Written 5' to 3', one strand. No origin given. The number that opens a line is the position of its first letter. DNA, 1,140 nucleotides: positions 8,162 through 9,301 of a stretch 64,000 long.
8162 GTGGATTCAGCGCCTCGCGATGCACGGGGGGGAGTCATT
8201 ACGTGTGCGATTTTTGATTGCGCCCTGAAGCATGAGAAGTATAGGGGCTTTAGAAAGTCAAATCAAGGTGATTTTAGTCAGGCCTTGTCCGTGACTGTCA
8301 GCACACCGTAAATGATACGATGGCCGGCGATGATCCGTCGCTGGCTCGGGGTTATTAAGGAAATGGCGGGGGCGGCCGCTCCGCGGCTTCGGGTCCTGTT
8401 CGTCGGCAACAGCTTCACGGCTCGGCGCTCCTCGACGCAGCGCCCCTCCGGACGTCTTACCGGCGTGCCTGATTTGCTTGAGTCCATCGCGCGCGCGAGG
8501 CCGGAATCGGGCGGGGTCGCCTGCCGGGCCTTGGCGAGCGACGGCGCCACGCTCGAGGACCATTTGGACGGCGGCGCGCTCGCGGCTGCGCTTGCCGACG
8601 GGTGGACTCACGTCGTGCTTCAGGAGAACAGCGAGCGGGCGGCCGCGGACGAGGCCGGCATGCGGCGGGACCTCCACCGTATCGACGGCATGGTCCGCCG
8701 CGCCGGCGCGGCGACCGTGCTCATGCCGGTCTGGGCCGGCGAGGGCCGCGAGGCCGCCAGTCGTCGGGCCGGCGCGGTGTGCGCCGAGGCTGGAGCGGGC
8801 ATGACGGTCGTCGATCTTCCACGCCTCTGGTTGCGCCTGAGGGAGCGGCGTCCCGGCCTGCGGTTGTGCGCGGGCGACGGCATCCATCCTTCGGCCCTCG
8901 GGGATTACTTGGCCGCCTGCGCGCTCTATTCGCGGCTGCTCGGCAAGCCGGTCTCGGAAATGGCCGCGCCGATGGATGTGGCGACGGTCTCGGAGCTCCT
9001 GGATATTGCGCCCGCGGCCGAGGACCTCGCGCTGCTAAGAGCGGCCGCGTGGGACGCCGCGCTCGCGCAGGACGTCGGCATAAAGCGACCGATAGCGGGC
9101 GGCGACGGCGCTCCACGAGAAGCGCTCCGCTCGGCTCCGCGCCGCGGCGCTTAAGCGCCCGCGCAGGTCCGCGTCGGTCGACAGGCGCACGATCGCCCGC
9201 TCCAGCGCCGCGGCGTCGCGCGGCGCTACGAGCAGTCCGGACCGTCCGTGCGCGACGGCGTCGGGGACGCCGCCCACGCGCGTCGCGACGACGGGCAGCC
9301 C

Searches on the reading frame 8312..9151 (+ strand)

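Call 37: search_protein_families(library=pfam, proteins=[window:8312-9151:+], max_evalue=0.01)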
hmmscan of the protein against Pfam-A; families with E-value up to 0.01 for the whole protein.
window:8312-9151:+ (280 aa): 1 family
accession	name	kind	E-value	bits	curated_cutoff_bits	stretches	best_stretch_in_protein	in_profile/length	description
PF13472.12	Lipase_GDSL_2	-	0.0017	19.3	32.9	1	30-197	1-175/178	GDSL-like Lipase/Acylhydrolase family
